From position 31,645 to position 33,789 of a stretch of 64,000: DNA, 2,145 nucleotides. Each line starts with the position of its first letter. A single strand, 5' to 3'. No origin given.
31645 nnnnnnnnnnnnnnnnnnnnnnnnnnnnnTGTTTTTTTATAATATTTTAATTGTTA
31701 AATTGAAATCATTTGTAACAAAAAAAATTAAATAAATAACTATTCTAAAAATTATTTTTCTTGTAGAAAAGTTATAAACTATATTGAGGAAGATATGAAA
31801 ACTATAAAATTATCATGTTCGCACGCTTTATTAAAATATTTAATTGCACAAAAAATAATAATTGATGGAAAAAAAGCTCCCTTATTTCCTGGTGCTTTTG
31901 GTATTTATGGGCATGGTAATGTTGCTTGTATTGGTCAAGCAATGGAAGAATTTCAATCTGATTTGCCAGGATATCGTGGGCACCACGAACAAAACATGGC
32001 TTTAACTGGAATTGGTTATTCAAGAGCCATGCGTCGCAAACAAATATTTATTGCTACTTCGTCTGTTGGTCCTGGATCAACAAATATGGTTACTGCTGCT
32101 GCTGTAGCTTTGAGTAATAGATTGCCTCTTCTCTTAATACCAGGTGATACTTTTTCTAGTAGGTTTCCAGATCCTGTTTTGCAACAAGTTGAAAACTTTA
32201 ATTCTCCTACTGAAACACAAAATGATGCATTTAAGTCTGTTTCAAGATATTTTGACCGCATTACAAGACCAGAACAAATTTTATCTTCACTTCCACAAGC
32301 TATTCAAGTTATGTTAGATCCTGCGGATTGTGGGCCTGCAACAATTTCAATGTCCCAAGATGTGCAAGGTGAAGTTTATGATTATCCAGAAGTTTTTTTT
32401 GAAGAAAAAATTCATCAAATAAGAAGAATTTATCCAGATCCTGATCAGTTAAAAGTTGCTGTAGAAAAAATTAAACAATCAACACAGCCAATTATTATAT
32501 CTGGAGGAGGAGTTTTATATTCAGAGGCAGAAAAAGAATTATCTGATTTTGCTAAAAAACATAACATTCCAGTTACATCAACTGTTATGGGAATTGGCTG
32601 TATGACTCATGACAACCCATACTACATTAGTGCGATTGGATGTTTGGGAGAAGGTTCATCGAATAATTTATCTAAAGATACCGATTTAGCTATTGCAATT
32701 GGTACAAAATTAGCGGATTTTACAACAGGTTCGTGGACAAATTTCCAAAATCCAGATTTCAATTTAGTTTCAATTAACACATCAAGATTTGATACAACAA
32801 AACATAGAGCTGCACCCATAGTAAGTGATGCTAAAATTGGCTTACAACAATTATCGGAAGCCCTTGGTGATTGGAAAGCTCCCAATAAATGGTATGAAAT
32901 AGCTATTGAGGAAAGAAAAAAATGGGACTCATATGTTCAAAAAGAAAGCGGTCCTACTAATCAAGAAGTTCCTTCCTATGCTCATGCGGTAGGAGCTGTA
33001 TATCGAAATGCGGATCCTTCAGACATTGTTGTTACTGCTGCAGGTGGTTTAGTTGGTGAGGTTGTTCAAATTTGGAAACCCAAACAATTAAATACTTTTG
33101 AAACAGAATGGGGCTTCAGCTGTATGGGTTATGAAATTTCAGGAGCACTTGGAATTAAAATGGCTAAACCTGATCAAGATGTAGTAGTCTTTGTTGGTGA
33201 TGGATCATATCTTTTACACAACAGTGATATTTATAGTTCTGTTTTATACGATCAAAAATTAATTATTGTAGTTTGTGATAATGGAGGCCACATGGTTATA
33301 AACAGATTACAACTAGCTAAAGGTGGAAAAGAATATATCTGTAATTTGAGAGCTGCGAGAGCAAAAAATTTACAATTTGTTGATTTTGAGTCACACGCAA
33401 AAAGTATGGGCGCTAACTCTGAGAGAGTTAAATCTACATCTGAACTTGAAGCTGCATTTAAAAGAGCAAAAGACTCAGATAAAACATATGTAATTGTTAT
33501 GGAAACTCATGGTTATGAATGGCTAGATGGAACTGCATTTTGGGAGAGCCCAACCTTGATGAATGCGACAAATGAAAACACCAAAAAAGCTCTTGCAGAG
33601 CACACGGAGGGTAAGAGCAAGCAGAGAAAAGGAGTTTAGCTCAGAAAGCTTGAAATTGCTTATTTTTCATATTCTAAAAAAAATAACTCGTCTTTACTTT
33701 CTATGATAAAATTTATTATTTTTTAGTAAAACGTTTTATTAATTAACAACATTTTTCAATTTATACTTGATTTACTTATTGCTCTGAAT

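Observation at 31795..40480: Orphan IolD + minimal CUT2 importer + two Fe(II)/2OG-oxygenase-like proteins flanking a Gfo/Idh/MocA oxidoreductase: an unassigned cyclitol or substituted-sugar module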

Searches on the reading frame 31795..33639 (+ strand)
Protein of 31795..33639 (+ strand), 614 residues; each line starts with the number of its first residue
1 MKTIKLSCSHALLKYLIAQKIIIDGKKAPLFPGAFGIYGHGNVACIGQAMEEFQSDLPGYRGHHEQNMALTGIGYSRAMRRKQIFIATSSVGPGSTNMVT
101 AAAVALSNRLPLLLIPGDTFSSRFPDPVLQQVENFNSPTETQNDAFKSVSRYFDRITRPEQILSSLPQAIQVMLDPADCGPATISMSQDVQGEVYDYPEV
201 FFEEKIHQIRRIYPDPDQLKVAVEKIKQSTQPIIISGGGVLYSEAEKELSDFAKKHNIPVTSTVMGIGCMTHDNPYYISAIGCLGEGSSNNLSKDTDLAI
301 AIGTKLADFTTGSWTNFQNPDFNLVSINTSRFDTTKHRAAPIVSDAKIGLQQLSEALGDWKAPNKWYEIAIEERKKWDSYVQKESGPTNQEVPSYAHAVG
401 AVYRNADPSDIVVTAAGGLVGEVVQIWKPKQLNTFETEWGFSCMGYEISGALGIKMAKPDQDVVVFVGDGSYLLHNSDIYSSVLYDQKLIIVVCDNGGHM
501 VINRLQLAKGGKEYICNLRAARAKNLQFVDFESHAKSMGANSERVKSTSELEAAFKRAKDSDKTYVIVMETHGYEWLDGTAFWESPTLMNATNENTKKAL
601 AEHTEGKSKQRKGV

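Call 3: search_protein_families(library=pfam, proteins=[window:31795-33639:+], max_evalue=0.01)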
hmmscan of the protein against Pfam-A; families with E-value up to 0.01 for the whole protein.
window:31795-33639:+ (614 aa): 4 families
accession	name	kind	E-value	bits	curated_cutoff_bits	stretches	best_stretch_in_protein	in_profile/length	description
PF00205.28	TPP_enzyme_M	-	7e-32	110.4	30.4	1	220-353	2-137/137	Thiamine pyrophosphate enzyme, central domain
PF02775.26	TPP_enzyme_C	-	4.7e-29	101.6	21.9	1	418-568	4-150/151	Thiamine pyrophosphate enzyme, C-terminal TPP binding domain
PF02776.23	TPP_enzyme_N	-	1.1e-09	38.5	26.8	1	34-126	19-107/119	Thiamine pyrophosphate enzyme, N-terminal TPP binding domain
PF02552.22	CO_dh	-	0.002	18.4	21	1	218-277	24-84/168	CO dehydrogenase beta subunit/acetyl-CoA synthase epsilon subunit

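Call 4: search_protein_families(library=ncbifam, proteins=[window:31795-33639:+], max_evalue=0.01)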
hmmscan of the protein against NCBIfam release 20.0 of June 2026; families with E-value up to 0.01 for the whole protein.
window:31795-33639:+ (614 aa): 55 families (the best 25 are shown)
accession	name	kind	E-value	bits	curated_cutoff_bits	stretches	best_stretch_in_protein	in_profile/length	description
TIGR04377.1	myo_inos_iolD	equivalog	1.8e-230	766.8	715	1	5-612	1-616/616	3D-(3,5/4)-trihydroxycyclohexane-1,2-dione acylhydrolase (decyclizing)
NF004710.0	PRK06048.1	equivalog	1.3e-60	205.5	976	1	36-569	28-535/561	acetolactate synthase large subunit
TIGR00118.1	acolac_lg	equivalog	1.4e-59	202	538.35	1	41-569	25-532/557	biosynthetic-type acetolactate synthase large subunit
NF004919.0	PRK06276.1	equivalog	8.7e-57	192.7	866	1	52-569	34-536/582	acetolactate synthase large subunit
NF006187.0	PRK08322.1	equivalog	1.1e-52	179.2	509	1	35-569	21-526/548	acetolactate synthase large subunit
NF006524.0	PRK08978.1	equivalog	2.6e-51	174.5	738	1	55-568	37-521/548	acetolactate synthase 2 catalytic subunit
NF006052.0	PRK08199.1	subfamily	8.4e-49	166.3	539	1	57-571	47-537/559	thiamine pyrophosphate protein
NF005584.0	PRK07282.1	equivalog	9.9e-48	163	970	1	38-500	31-476/566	acetolactate synthase large subunit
NF006319.0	PRK08527.1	equivalog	1.2e-46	159.3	905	1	63-571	49-538/565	acetolactate synthase large subunit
NF005651.0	PRK07418.1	subfamily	1.9e-46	158.5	942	1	56-568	60-556/617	acetolactate synthase large subunit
NF005039.0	PRK06456.1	equivalog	9.7e-46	156.4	868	1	19-568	5-541/572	acetolactate synthase large subunit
NF005824.0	PRK07710.1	equivalog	3.9e-45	154.2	976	1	38-569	36-546/573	acetolactate synthase large subunit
NF008431.0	PRK11269.1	equivalog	9e-45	153.2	791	1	57-565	43-545/591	glyoxylate carboligase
NF005712.0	PRK07524.1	subfamily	2.9e-44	151.4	500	1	63-570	47-528/536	5-guanidino-2-oxopentanoate decarboxylase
NF006122.0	PRK08266.1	subfamily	3e-44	151.4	571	1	35-571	23-524/543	hypothetical protein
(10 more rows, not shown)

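Call 35: find_related_loci(query=window:31795-33639:+, collection=metagenome_contigs, flank=10000)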
Query window:31795-33639:+ (614 aa) in metagenome_contigs; peptide patterns used: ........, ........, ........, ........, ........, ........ (x = any residue, [..] = any of these).
320 stretches matched a pattern; 285 encode a relative of the query (tblastn E <= 1e-3); the best 80 are kept; 80 distinct loci.
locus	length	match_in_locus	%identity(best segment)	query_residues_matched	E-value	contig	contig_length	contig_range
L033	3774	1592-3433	95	1-614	0e+0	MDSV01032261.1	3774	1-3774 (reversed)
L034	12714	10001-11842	93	1-614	0e+0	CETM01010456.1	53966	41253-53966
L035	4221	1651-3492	93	1-614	0e+0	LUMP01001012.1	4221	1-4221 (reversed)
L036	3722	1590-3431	92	1-614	0e+0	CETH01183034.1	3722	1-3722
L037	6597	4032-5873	92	1-614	0e+0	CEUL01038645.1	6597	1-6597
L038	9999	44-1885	92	1-614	0e+0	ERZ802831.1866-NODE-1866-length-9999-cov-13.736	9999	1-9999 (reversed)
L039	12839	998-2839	92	1-614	0e+0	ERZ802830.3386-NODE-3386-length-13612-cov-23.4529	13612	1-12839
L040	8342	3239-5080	92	1-614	0e+0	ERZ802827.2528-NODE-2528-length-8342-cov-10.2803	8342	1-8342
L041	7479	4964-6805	92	1-614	0e+0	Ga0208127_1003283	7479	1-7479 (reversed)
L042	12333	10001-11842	91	1-614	0e+0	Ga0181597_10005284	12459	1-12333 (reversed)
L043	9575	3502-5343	91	1-614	0e+0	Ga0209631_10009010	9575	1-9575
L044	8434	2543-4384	91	1-614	0e+0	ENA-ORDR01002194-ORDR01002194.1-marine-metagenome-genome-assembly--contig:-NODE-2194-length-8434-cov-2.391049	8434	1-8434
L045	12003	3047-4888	91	1-614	0e+0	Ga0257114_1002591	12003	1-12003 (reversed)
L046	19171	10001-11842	91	1-614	0e+0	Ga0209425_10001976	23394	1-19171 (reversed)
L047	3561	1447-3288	91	1-614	0e+0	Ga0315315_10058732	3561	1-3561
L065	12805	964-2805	86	1-614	0e+0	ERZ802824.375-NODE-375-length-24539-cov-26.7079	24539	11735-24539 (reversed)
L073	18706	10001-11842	85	1-614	0e+0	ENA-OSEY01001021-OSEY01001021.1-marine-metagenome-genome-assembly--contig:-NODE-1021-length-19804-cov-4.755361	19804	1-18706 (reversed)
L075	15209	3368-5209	85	1-614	0e+0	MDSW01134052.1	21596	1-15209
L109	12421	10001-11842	81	1-614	0e+0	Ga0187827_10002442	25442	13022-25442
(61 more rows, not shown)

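Call 37: search_dna_similar(query=window:31795-33639:+, collection=plasmids, mode=protein, max_rows=12)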
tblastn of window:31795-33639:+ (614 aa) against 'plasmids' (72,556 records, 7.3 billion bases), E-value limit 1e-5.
Records with a match: 1549; places in all: 2217; records where one place covers at least 80% of the query: 1084.
Best place of each record, by identity: <60% 1549.
By first word of the organism name: Rhizobium 219; Sinorhizobium 147; Pantoea 96; Streptomyces 63; Phaeobacter 59; Bacillus 58; Lactiplantibacillus 48; Pseudosulfitobacter 47; Paracoccus 46; Agrobacterium 44; and 204 more.
By predicted mobility (MOB-suite, as given by PLSDB): non-mobilizable 1006; conjugative 306; mobilizable 237.
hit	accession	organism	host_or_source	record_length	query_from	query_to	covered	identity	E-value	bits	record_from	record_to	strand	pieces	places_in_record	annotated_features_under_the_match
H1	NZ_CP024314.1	Rhizobium sp. NXC24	Phaseolus vulgaris,cell culture,plant ...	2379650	1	614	100%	53.2%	0e+0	679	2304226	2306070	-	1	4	record has no annotation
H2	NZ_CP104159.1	Rhizobium sp. CB3060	Leucaena leucocephala,cell culture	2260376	1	614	100%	53.2%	0e+0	679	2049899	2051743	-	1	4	record has no annotation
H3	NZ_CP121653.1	Rhizobium sp. CB3171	Calliandra calothyrsus,cell culture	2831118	1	614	100%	53.2%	0e+0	679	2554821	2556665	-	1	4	record has no annotation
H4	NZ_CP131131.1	Shinella zoogloeoides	isolate,Activated charcoal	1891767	1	614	100%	52.9%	0e+0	678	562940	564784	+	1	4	none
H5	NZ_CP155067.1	Pantoea sp. BRR-3P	single cell,Elaeagnus umbellata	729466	1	614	100%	50.0%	0e+0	642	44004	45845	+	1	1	iolD: 3D-(3,5/4)-trihydroxycyclohexane-1,2-dione acylhydrolase (decyclizing)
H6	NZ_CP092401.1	Klebsiella pneumoniae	Bovine,assembly,Mastitis-milk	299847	1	614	100%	49.8%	0e+0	651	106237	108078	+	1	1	iolD: 3D-(3,5/4)-trihydroxycyclohexane-1,2-dione acylhydrolase (decyclizing)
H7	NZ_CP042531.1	Klebsiella aerogenes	Homo sapiens,Whole organism,clinical ...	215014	1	614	100%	49.6%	0e+0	642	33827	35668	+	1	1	iolD: 3D-(3,5/4)-trihydroxycyclohexane-1,2-dione acylhydrolase (decyclizing)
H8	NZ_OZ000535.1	Shinella sp. WSC3-e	-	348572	1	614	100%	49.5%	0e+0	632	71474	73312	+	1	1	iolD: 3D-(3,5/4)-trihydroxycyclohexane-1,2-dione acylhydrolase (decyclizing)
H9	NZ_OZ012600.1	Shinella sp. WSD5-1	-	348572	1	614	100%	49.5%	0e+0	632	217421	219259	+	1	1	iolD: 3D-(3,5/4)-trihydroxycyclohexane-1,2-dione acylhydrolase (decyclizing)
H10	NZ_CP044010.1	Rhizobium sp. BG6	Prosopis cineraria,pure bacterial ...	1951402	1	614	100%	49.3%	0e+0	644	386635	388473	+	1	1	none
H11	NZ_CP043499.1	Rhizobium grahamii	Prosopis cineraria,pure bacterial ...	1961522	1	614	100%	49.3%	0e+0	644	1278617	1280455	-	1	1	none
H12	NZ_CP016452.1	Sinorhizobium sp. RAC02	Microbial isolate,Algal phycosphere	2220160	1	614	100%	49.3%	0e+0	638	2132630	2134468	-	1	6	none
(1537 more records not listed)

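Call 39: get_annotated_region(hit=H8, flank=12000)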
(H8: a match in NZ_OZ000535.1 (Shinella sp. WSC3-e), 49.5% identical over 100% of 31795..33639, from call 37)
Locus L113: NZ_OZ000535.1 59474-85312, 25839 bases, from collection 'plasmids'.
description: Shinella sp. WSC3-e isolate ena-SAMPLE-TAB-28-07-2022-10:23:51:176-5823 plasmid peSHIWSC3, complete sequence
organism: Shinella sp. WSC3-e (NCBI taxid 3113208)
taxonomy: Bacteria; Pseudomonadota; Alphaproteobacteria; Hyphomicrobiales; Rhizobiaceae; Shinella; Shinella sp. WSC3-e
host: -; source: -; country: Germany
typing (MOB-suite, as given by PLSDB): non-mobilizable
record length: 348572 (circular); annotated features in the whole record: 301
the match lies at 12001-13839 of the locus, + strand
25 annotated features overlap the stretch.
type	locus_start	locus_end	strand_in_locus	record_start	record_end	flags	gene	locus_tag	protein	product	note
CDS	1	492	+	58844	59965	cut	-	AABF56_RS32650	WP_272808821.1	Gfo/Idh/MocA family oxidoreductase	-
CDS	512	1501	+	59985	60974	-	-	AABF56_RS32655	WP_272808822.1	Gfo/Idh/MocA family oxidoreductase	-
CDS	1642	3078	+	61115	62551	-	-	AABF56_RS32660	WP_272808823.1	NAD-dependent succinate-semialdehyde dehydrogenase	-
CDS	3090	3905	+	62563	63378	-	-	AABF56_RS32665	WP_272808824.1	aldolase/citrate lyase family protein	-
CDS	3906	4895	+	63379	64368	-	-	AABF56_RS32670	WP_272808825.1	NAD(P)-dependent oxidoreductase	-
CDS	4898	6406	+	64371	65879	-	-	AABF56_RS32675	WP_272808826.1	sugar ABC transporter ATP-binding protein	-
CDS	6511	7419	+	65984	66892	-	-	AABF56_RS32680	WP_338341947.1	ABC transporter permease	GO:0008643 - carbohydrate transport [Evidence IEA]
CDS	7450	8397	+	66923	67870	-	-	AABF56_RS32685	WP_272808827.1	substrate-binding domain-containing protein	-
CDS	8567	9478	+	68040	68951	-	-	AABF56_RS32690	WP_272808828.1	MurR/RpiR family transcriptional regulator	GO:0006355 - regulation of DNA-templated transcription [Evidence IEA]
CDS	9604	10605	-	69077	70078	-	iolG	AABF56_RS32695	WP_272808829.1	inositol 2-dehydrogenase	GO:0019310 - inositol catabolic process [Evidence IEA]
CDS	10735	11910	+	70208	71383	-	-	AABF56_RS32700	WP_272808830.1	Gfo/Idh/MocA family oxidoreductase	-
CDS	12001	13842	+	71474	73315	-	iolD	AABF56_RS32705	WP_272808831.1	3D-(3,5/4)-trihydroxycyclohexane-1,2-dione acylhydrolase (decyclizing)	GO:0019310 - inositol catabolic process [Evidence IEA]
CDS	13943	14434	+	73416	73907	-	-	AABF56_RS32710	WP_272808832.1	GAF domain-containing protein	-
CDS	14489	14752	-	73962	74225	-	minE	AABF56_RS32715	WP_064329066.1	cell division topological specificity factor MinE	GO:0032955 - regulation of division septum assembly [Evidence IEA]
CDS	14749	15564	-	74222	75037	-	minD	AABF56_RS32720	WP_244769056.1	septum site-determining protein MinD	GO:0000918 - division septum site selection [Evidence IEA]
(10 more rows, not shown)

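Call 40: get_annotated_region(hit=H6, flank=12000)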
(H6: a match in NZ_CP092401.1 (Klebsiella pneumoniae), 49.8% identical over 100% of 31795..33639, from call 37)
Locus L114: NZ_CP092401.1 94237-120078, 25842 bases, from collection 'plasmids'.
description: Klebsiella pneumoniae strain NC-01 plasmid Kp27-unnamed1, complete sequence
organism: Klebsiella pneumoniae (NCBI taxid 573)
taxonomy: Bacteria; Pseudomonadota; Gammaproteobacteria; Enterobacterales; Enterobacteriaceae; Klebsiella; Klebsiella pneumoniae
host: -; source: Bovine,assembly,Mastitis-milk; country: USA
typing (MOB-suite, as given by PLSDB): conjugative; replicon IncFIB,IncHI1B; relaxase MOBH; mating-pair formation MPF_F
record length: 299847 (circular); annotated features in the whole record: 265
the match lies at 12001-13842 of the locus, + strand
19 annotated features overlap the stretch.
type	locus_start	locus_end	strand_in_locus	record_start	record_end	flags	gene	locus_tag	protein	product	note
CDS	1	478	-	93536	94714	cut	-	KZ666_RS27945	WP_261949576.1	MFS transporter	-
CDS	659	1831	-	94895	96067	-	-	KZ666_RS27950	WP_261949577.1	Gfo/Idh/MocA family oxidoreductase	-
CDS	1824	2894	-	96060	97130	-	-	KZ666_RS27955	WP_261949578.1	sugar phosphate isomerase/epimerase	-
CDS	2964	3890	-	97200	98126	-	-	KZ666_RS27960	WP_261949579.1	substrate-binding domain-containing protein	-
CDS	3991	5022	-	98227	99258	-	-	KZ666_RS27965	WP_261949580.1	ABC transporter permease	GO:0008643 - carbohydrate transport [Evidence IEA]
CDS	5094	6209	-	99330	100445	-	-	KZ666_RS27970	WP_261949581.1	Gfo/Idh/MocA family oxidoreductase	-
CDS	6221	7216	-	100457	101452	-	iolG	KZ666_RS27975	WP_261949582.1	inositol 2-dehydrogenase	GO:0019310 - inositol catabolic process [Evidence IEA]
CDS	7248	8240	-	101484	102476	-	-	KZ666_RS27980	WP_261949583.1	hydroxyacid dehydrogenase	-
CDS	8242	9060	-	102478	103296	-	-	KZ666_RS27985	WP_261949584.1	aldolase/citrate lyase family protein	-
CDS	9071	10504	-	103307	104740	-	-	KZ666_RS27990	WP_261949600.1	NAD-dependent succinate-semialdehyde dehydrogenase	-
CDS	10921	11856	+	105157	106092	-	-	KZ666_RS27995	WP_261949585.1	MurR/RpiR family transcriptional regulator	GO:0006355 - regulation of DNA-templated transcription [Evidence IEA]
CDS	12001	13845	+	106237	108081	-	iolD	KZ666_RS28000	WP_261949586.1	3D-(3,5/4)-trihydroxycyclohexane-1,2-dione acylhydrolase (decyclizing)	GO:0019310 - inositol catabolic process [Evidence IEA]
CDS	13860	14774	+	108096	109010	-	iolE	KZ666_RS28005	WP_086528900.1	myo-inosose-2 dehydratase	GO:0019310 - inositol catabolic process [Evidence IEA]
CDS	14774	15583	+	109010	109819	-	-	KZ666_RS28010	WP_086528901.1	SDR family oxidoreductase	-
CDS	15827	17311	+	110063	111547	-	-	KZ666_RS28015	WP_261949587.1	sugar ABC transporter ATP-binding protein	-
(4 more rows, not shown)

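Call 52: get_annotated_region(hit=H5, flank=12000)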
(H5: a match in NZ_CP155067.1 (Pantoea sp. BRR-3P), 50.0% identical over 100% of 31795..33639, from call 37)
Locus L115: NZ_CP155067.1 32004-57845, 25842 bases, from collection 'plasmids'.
description: Pantoea sp. BRR-3P plasmid unnamed1, complete sequence
organism: Pantoea sp. BRR-3P (NCBI taxid 3141541)
taxonomy: Bacteria; Pseudomonadota; Gammaproteobacteria; Enterobacterales; Erwiniaceae; Pantoea; Pantoea sp. BRR-3P
host: -; source: single cell,Elaeagnus umbellata; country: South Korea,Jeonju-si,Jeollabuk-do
typing (MOB-suite, as given by PLSDB): non-mobilizable; replicon rep_cluster_1232
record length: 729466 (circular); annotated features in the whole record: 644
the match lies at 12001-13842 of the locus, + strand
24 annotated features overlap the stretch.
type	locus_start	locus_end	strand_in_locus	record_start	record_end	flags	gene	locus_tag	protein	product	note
CDS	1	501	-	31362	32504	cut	-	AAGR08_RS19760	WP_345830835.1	phytanoyl-CoA dioxygenase family protein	-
CDS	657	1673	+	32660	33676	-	-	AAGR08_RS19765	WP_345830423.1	substrate-binding domain-containing protein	-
CDS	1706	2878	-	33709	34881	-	-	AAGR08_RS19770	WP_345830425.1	Gfo/Idh/MocA family oxidoreductase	-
CDS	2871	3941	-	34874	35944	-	-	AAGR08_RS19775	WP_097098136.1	sugar phosphate isomerase/epimerase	-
CDS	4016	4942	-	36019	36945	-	-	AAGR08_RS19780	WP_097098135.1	substrate-binding domain-containing protein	-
CDS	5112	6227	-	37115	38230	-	-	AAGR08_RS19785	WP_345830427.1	Gfo/Idh/MocA family oxidoreductase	-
CDS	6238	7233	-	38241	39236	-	iolG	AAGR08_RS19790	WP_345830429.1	inositol 2-dehydrogenase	GO:0019310 - inositol catabolic process [Evidence IEA]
CDS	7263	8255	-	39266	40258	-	-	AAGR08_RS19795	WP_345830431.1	hydroxyacid dehydrogenase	-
CDS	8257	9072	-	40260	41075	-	-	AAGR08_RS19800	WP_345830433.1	aldolase/citrate lyase family protein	-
CDS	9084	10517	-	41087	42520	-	-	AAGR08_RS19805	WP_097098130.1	NAD-dependent succinate-semialdehyde dehydrogenase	-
CDS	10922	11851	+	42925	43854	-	-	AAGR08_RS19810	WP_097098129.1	MurR/RpiR family transcriptional regulator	GO:0006355 - regulation of DNA-templated transcription [Evidence IEA]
CDS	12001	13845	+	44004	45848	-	iolD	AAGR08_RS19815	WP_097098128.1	3D-(3,5/4)-trihydroxycyclohexane-1,2-dione acylhydrolase (decyclizing)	GO:0019310 - inositol catabolic process [Evidence IEA]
CDS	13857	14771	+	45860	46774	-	iolE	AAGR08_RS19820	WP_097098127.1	myo-inosose-2 dehydratase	GO:0019310 - inositol catabolic process [Evidence IEA]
CDS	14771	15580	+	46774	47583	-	-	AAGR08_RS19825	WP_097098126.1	SDR family oxidoreductase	-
CDS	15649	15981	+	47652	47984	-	-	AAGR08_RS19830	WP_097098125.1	hypothetical protein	-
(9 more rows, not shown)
